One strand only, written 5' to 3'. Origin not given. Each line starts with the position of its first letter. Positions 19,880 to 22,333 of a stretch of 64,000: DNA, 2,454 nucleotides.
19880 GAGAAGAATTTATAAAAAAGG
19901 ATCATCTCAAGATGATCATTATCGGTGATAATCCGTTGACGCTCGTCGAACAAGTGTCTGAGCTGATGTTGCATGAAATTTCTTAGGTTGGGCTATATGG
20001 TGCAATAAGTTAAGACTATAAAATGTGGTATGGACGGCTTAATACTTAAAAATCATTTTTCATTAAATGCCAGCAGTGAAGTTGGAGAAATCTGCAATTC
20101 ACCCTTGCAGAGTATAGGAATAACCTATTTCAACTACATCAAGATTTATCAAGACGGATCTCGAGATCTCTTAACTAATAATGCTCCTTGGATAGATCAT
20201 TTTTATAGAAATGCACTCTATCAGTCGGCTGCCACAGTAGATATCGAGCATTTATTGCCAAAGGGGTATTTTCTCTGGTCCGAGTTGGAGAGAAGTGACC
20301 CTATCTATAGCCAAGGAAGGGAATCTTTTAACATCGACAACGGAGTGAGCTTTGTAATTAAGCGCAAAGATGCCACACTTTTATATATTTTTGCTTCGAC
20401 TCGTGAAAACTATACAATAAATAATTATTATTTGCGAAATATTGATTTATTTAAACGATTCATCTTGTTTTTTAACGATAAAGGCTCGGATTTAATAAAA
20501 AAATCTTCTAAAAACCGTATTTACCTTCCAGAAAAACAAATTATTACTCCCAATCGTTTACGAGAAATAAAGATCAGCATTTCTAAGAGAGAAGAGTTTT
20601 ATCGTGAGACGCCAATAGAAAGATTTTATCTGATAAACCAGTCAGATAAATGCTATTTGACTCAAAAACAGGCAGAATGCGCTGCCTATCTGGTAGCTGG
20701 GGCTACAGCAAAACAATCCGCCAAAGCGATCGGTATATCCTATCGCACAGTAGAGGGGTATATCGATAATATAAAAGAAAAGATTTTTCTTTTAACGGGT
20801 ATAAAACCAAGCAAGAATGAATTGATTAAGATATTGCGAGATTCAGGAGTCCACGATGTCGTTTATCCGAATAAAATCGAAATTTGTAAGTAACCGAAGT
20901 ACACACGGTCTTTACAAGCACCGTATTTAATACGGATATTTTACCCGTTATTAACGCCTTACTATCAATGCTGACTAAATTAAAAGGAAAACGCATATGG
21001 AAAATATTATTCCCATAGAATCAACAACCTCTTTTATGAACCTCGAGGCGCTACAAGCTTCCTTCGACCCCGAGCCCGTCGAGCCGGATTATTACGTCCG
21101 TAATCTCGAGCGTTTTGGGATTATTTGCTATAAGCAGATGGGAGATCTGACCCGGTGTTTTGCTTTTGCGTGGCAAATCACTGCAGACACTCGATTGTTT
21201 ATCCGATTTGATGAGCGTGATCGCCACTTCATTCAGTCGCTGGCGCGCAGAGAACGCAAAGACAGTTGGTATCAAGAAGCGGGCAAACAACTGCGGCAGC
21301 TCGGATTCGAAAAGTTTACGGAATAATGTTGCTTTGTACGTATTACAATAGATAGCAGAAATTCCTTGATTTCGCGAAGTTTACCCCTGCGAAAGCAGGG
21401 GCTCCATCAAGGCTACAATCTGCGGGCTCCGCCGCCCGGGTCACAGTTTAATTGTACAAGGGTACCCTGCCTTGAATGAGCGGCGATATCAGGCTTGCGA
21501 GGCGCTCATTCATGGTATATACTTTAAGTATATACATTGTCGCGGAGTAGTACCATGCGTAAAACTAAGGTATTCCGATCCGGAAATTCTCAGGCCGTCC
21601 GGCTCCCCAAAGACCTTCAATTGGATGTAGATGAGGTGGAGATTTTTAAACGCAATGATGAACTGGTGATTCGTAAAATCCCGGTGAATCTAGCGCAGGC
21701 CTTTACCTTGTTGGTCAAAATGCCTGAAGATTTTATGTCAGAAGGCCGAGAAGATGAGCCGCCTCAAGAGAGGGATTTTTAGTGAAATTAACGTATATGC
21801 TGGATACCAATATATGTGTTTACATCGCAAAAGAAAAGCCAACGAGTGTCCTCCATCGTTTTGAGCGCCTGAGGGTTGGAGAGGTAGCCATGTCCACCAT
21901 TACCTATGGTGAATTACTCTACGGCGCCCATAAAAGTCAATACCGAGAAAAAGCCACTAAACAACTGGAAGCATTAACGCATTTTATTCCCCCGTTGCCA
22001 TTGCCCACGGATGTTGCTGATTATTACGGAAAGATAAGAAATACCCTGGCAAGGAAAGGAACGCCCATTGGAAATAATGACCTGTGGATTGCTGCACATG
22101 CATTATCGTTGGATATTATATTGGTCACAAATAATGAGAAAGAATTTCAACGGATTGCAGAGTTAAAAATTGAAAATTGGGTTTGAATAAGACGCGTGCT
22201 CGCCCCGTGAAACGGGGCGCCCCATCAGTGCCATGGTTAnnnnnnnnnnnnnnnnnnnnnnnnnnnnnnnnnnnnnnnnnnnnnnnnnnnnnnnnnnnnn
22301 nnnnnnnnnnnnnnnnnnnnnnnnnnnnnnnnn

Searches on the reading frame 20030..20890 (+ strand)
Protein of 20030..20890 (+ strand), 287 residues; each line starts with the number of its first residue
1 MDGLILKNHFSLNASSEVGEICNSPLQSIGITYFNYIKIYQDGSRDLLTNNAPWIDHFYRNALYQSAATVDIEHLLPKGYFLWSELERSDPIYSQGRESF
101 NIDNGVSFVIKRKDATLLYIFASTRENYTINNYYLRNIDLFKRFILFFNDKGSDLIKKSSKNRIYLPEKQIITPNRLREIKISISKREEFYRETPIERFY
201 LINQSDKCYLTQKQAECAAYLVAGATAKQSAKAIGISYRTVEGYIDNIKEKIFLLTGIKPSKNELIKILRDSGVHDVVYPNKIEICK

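Call 4: search_protein_families(library=pfam, proteins=[window:20030-20890:+], max_evalue=0.01)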
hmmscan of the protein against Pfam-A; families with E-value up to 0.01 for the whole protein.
window:20030-20890:+ (287 aa): 2 families
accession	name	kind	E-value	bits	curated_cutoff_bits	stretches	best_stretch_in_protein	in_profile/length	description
PF00196.25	GerE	-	1.5e-07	31.3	23.5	1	210-252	3-45/57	Bacterial regulatory proteins, luxR family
PF13384.12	HTH_23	-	0.0018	18.5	24.6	1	217-247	9-40/50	Homeodomain-like domain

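Call 5: search_protein_families(library=ncbifam, proteins=[window:20030-20890:+], max_evalue=0.01)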
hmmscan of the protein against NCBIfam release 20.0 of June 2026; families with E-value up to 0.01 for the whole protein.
window:20030-20890:+ (287 aa): 3 families
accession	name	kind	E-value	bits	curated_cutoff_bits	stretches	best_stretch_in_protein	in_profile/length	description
NF052445.1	RespRegMctR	equivalog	0.00037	20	300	1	204-256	139-191/205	two-component system response regulator MctR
NF047402.1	TransRegVisN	equivalog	0.00076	18.8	250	1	166-251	148-227/246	transcriptional regulator VisN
NF047608.1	LIC13292_fam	subfamily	0.0025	18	200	1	168-251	68-144/166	LIC13292 family transcriptional regulator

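Call 80: search_dna_similar(query=window:20030-20890:+, collection=plasmids, mode=protein, max_evalue=0.001, max_rows=15)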
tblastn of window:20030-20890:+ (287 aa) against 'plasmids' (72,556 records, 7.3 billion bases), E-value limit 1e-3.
Records with a match: 139; places in all: 139; records where one place covers at least 80% of the query: 136.
Best place of each record, by identity: <60% 139.
By first word of the organism name: Ralstonia 133; Legionella 4; Candidatus 1; Comamonas 1.
By predicted mobility (MOB-suite, as given by PLSDB): mobilizable 105; non-mobilizable 32; conjugative 2.
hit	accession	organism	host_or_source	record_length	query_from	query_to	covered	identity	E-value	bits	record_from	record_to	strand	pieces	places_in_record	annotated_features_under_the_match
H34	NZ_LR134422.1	Legionella adelaidensis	environmental,Cooling tower water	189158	6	252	86%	33.2%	3e-34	138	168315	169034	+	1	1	LuxR C-terminal-related transcriptional regulator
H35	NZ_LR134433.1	Legionella adelaidensis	environmental,Cooling tower water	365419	11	250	84%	26.5%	8e-8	61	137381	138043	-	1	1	helix-turn-helix transcriptional regulator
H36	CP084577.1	Candidatus Megaira endosymbiont of Mesostigma viride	Mesostigma viride,algae ...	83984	1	251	87%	24.9%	9e-9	64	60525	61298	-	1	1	helix-turn-helix transcriptional regulator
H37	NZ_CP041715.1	Legionella geestiana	water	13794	10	252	85%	25.4%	8e-9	64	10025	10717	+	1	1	helix-turn-helix transcriptional regulator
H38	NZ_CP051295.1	Ralstonia solanacearum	Plantain,cell culture,stem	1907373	20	269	87%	24.3%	6e-14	79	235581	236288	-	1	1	none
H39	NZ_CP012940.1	Ralstonia solanacearum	plantain,cell culture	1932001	20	269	87%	24.3%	6e-14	79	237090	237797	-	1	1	none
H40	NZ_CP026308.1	Ralstonia solanacearum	Musa sp.,pure culture,plants with Moko ...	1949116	20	269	87%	24.3%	6e-14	79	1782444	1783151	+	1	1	none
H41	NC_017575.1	Ralstonia solanacearum Po82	-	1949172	20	269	87%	24.3%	6e-14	79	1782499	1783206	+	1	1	none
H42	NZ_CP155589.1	Ralstonia solanacearum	Musa sp.,cell culture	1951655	20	269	87%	24.3%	6e-14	79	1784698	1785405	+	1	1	none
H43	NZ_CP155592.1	Ralstonia solanacearum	Musa sp.,cell culture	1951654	20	269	87%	24.3%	6e-14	79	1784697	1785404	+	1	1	none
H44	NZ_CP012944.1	Ralstonia solanacearum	Cucumis sativus,cell culture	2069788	20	269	87%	24.3%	6e-14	79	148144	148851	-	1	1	none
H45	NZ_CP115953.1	Ralstonia solanacearum CFBP2957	Solanum lycopersicum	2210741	20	269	87%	24.3%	1e-13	78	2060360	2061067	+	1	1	none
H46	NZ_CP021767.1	Ralstonia solanacearum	Solanum lycopersicum,Tomato with ...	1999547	20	269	87%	23.9%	4e-14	79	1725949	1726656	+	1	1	none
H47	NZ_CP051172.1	Ralstonia pseudosolanacearum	Whole organism,potato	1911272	21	252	81%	25.4%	3e-14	80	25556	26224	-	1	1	none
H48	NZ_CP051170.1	Ralstonia pseudosolanacearum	Whole organism,potato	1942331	21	252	81%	25.4%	8e-14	79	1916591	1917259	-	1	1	none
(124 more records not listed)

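Call 81: get_annotated_region(hit=H34, flank=4000)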
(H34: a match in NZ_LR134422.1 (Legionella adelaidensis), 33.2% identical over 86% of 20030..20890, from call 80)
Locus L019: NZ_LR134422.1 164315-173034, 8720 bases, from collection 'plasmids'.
description: Legionella adelaidensis strain NCTC12735 plasmid 13, complete sequence
organism: Legionella adelaidensis (NCBI taxid 45056)
taxonomy: Bacteria; Pseudomonadota; Gammaproteobacteria; Legionellales; Legionellaceae; Legionella; Legionella adelaidensis
host: -; source: environmental,Cooling tower water; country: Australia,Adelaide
typing (MOB-suite, as given by PLSDB): non-mobilizable
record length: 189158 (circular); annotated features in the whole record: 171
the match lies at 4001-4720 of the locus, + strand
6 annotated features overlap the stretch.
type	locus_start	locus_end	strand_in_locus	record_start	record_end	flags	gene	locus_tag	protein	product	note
CDS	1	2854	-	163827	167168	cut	-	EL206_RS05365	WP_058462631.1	hypothetical protein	-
CDS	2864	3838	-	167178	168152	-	-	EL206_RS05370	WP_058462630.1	hypothetical protein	-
CDS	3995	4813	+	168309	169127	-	-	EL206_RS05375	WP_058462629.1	LuxR C-terminal-related transcriptional regulator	GO:0006355 - regulation of DNA-templated transcription [Evidence IEA]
CDS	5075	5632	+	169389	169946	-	-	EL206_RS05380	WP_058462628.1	GNAT family N-acetyltransferase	-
CDS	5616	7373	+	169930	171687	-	-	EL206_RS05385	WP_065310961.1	ABC transporter ATP-binding protein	-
CDS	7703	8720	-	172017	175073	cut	-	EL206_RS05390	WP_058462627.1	hypothetical protein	-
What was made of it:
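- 20030..20893 (+): LuxR-type regulator: C-terminal GerE HTH and an N-terminal domain of about 200 aa with no family match. Low GC (0.35). 33% identity to a Legionella adelaidensis plasmid regulator (calls 80, 81).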

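Call 82: get_annotated_region(hit=H37, flank=4000)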
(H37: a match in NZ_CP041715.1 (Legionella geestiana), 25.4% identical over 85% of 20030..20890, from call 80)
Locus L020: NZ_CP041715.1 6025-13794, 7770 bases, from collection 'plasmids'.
description: Legionella geestiana strain HL-0438-4026 plasmid unnamed2, complete sequence
organism: Legionella geestiana (NCBI taxid 45065)
taxonomy: Bacteria; Pseudomonadota; Gammaproteobacteria; Legionellales; Legionellaceae; Legionella; Legionella geestiana
host: -; source: water; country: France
typing (MOB-suite, as given by PLSDB): non-mobilizable
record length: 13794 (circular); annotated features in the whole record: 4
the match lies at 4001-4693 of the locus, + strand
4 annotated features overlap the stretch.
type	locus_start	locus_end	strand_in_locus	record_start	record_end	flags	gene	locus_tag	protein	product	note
CDS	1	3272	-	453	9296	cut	-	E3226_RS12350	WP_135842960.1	hypothetical protein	-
CDS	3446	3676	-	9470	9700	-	-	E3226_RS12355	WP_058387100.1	hypothetical protein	-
CDS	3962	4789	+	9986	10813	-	-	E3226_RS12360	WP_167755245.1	helix-turn-helix transcriptional regulator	GO:0006355 - regulation of DNA-templated transcription [Evidence IEA]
CDS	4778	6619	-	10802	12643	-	-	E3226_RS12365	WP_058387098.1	alpha/beta hydrolase-fold protein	-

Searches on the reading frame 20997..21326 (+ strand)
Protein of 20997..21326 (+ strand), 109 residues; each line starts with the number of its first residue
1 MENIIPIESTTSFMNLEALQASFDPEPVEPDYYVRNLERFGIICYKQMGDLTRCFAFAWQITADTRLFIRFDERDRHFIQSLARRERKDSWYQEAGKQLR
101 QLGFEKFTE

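Call 4: search_protein_families(library=pfam, proteins=[window:20997-21323:+], max_evalue=0.01)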
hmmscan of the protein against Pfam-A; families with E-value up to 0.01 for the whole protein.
window:20997-21323:+ (109 aa): 0 families

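Call 5: search_protein_families(library=ncbifam, proteins=[window:20997-21323:+], max_evalue=0.01)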
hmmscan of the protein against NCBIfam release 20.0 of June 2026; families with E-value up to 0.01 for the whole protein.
window:20997-21323:+ (109 aa): 0 families

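Call 13: find_encoding_contigs(protein=window:20997-21326:+, flank=10000)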
Protein window:20997-21326:+ (109 aa): 2 contigs read that carry it; 1 place shown.
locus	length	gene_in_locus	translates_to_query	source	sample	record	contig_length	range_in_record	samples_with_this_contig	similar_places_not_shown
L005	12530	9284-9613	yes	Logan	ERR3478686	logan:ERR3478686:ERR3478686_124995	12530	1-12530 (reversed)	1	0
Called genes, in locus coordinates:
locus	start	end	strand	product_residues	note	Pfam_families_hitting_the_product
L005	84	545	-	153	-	-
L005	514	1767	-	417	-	PF04932:Wzy_C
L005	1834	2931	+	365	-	-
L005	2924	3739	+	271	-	PF00535:Glycos_transf_2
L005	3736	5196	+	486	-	PF00483:NTP_transferase, PF12804:NTP_transf_3 (weak), PF22640:ManC_GMP_beta-helix, PF01050:MannoseP_isomer, PF07883:Cupin_2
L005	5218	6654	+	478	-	PF00294:PfkB, PF08543:Phos_pyr_kin (weak), PF01467:CTP_transf_like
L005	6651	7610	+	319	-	PF01073:3Beta_HSD, PF01370:Epimerase, PF02719:Polysacc_synt_2 (faint), PF04321:RmlD_sub_bind, PF07993:NAD_binding_4 (faint), PF16363:GDP_Man_Dehyd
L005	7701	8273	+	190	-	PF18306:LDcluster4, PF03641:Lysine_decarbox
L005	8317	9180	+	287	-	PF00196:GerE (weak)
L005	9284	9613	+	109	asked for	-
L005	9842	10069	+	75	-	PF04014:MazE_antitoxin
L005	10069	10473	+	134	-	PF01850:PIN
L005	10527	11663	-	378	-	-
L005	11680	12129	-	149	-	-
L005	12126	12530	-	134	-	?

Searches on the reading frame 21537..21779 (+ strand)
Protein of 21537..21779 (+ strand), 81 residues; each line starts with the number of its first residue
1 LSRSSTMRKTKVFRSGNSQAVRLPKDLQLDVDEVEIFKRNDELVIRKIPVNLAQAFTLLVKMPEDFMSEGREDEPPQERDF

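Call 4: search_protein_families(library=pfam, proteins=[window:21537-21779:+], max_evalue=0.01)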
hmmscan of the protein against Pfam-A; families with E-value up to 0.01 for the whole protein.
window:21537-21779:+ (81 aa): 1 family
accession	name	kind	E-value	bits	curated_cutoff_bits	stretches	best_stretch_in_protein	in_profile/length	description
PF04014.23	MazE_antitoxin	-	1.2e-07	32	24.7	1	12-49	1-44/48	Antidote-toxin recognition MazE, bacterial antitoxin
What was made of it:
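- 21555..21782 (+): VapB2: AbrB/MazE-fold antitoxin. This is the 75-aa gene call; the ORF is open from 21537. Pfam MazE_antitoxin (call 4).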

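Call 5: search_protein_families(library=ncbifam, proteins=[window:21537-21779:+], max_evalue=0.01)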
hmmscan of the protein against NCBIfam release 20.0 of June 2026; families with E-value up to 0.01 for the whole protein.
window:21537-21779:+ (81 aa): 3 families
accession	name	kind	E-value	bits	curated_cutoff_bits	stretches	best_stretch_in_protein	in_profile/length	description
NF047862.1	VapBLeptosp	equivalog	8.5e-19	67.4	100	1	7-80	1-74/76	type II toxin-antitoxin system antitoxin VapB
NF040493.1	TA_anti_VapB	subfamily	2.4e-18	66.1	60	1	10-80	1-71/73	type II toxin-antitoxin system VapB family antitoxin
TIGR02609.1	doc_partner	hypoth_equivalog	0.0048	17.2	55.9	1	11-48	2-44/74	putative addiction module antidote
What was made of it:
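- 21555..21782 (+): NCBIfam TA_anti_VapB scores 66.1 bits, above the 60-bit cut-off (call 5).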

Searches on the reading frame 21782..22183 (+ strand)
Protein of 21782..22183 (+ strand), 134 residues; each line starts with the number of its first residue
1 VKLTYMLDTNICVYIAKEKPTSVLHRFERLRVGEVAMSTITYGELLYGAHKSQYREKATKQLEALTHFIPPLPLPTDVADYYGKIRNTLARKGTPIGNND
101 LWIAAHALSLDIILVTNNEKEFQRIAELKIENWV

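Call 4: search_protein_families(library=pfam, proteins=[window:21782-22183:+], max_evalue=0.01)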
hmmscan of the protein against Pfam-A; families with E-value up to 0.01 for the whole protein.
window:21782-22183:+ (134 aa): 1 family
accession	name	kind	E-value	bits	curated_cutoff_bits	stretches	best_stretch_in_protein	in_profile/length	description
PF01850.27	PIN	-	4.6e-20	72.9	23.6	1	5-127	1-119/120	PIN domain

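Call 5: search_protein_families(library=ncbifam, proteins=[window:21782-22183:+], max_evalue=0.01)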
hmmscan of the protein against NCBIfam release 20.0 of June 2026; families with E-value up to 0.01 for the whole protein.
window:21782-22183:+ (134 aa): 3 families
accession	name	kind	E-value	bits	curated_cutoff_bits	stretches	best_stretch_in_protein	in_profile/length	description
NF047863.1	VapCLeptosp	equivalog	1.7e-46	157.8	140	1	5-134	1-130/130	type II toxin-antitoxin system tRNA(fMet)-specific endonuclease VapC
NF010285.0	PRK13725.1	subfamily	1.2e-32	112.6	143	1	3-133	2-131/132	tRNA(fMet)-specific endonuclease VapC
NF047959.1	TA_toxin_VapC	equivalog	1.1e-08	35.2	80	1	6-127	2-121/125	type II toxin-antitoxin system VapC family toxin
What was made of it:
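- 21782..22186 (+): VapC2: PIN toxin of the tRNA(fMet)-endonuclease VapC type. NCBIfam NF047863 scores 157.8 bits, above the 140-bit cut-off (call 5).
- Checked: PIN VapC, 21782..22186 (+) (calls 4, 5, 13).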

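Call 89: search_dna_similar(query=window:21782-22183:+, collection=plasmids, mode=protein, max_evalue=1e-10, max_rows=12)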
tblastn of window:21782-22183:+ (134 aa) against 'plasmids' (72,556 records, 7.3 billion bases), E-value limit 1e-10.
The search stops at 5000 records and this limit was reached: more records match than are counted here, and every count below describes the 5000 best-scoring records only.
Records with a match: at least 5000; places in all: 6075; records where one place covers at least 80% of the query: 4997.
Best place of each record, by identity: 60-80% 1; <60% 4999.
By first word of the organism name: Klebsiella 2177; Escherichia 1467; Salmonella 305; Shigella 144; Enterobacter 144; Citrobacter 79; Piscirickettsia 78; Rhizobium 76; Burkholderia 64; Sinorhizobium 54; and 85 more.
By predicted mobility (MOB-suite, as given by PLSDB): conjugative 2925; non-mobilizable 1280; mobilizable 795.
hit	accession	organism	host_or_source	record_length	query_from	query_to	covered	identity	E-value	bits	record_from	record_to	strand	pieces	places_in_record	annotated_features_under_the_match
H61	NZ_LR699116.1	Aquicella lusitana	Borehole HDN1, spa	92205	1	134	100%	61.9%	2e-50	178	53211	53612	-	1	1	type II toxin-antitoxin system VapC family toxin | vapB: type II toxin-antitoxin system VapB family antitoxin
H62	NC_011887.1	Methylobacterium nodulans ORS 2060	-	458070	5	133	96%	56.2%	4e-42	154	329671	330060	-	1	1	type II toxin-antitoxin system VapC family toxin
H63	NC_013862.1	Allochromatium vinosum DSM 180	-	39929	1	134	100%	53.7%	9e-41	150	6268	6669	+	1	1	type II toxin-antitoxin system VapC family toxin | virulence factor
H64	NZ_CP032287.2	Acinetobacter lwoffii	cell culture,permafrost, Kolyma lowland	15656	1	134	100%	48.9%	1e-33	130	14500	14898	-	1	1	type II toxin-antitoxin system VapC family toxin | vapB: type II toxin-antitoxin system VapB family antitoxin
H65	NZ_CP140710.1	Acinetobacter johnsonii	Homo sapiens,mixed culture,urine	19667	1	134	100%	46.7%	2e-33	129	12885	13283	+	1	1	type II toxin-antitoxin system VapC family toxin | vapB: type II toxin-antitoxin system VapB family antitoxin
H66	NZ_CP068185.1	Acinetobacter johnsonii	-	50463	1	134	100%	46.7%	2e-33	129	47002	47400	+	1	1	type II toxin-antitoxin system VapC family toxin | vapB: type II toxin-antitoxin system VapB family antitoxin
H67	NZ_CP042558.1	Acinetobacter baumannii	Whole organism,Room 7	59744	1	134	100%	46.7%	2e-33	129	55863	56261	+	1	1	type II toxin-antitoxin system VapC family toxin | vapB: type II toxin-antitoxin system VapB family antitoxin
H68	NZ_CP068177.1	Acinetobacter ursingii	-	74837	1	134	100%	46.7%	2e-33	129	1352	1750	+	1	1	type II toxin-antitoxin system VapC family toxin | vapB: type II toxin-antitoxin system VapB family antitoxin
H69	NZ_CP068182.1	Acinetobacter ursingii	-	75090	1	134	100%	46.7%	2e-33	129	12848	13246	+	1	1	type II toxin-antitoxin system VapC family toxin | vapB: type II toxin-antitoxin system VapB family antitoxin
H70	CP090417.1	Acinetobacter johnsonii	mixed culture,soil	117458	1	134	100%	46.7%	2e-33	129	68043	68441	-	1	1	type II toxin-antitoxin system VapC family toxin | vapB: type II toxin-antitoxin system VapB family antitoxin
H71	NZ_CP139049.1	Acinetobacter haemolyticus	mixed culture,Crude oil contaminated ...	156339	1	134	100%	46.7%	2e-33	129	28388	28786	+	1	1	type II toxin-antitoxin system VapC family toxin | vapB: type II toxin-antitoxin system VapB family antitoxin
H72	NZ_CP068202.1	Acinetobacter johnsonii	-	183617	1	134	100%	46.7%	2e-33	129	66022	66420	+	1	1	type II toxin-antitoxin system VapC family toxin | vapB: type II toxin-antitoxin system VapB family antitoxin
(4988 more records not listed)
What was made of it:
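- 21782..22186 (+): 62% identity to an Aquicella lusitana plasmid VapC (call 89).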

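Call 90: get_annotated_region(hit=H61, flank=3500)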
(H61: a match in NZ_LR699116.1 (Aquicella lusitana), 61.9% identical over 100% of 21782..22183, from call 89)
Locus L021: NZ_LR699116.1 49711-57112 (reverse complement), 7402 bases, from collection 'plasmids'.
description: Aquicella lusitana strain SGT-39 plasmid 3
organism: Aquicella lusitana (NCBI taxid 254246)
taxonomy: Bacteria; Pseudomonadota; Gammaproteobacteria; Legionellales; Coxiellaceae; Aquicella; Aquicella lusitana
host: -; source: Borehole HDN1, spa; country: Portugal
typing (MOB-suite, as given by PLSDB): non-mobilizable
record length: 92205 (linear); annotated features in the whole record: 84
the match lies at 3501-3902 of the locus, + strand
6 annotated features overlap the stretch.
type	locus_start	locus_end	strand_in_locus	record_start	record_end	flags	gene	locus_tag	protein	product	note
CDS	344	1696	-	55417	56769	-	-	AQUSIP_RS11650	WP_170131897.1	U-box domain-containing protein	GO:0016567 - protein ubiquitination [Evidence IEA]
CDS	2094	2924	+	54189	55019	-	-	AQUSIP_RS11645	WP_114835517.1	hypothetical protein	-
CDS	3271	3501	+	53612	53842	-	vapB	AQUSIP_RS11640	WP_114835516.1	type II toxin-antitoxin system VapB family antitoxin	-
CDS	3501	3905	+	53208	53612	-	-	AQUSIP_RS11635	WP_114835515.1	type II toxin-antitoxin system VapC family toxin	-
CDS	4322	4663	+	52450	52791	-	-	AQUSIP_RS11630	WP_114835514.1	hypothetical protein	-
CDS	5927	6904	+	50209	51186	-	-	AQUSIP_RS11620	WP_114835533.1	hypothetical protein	-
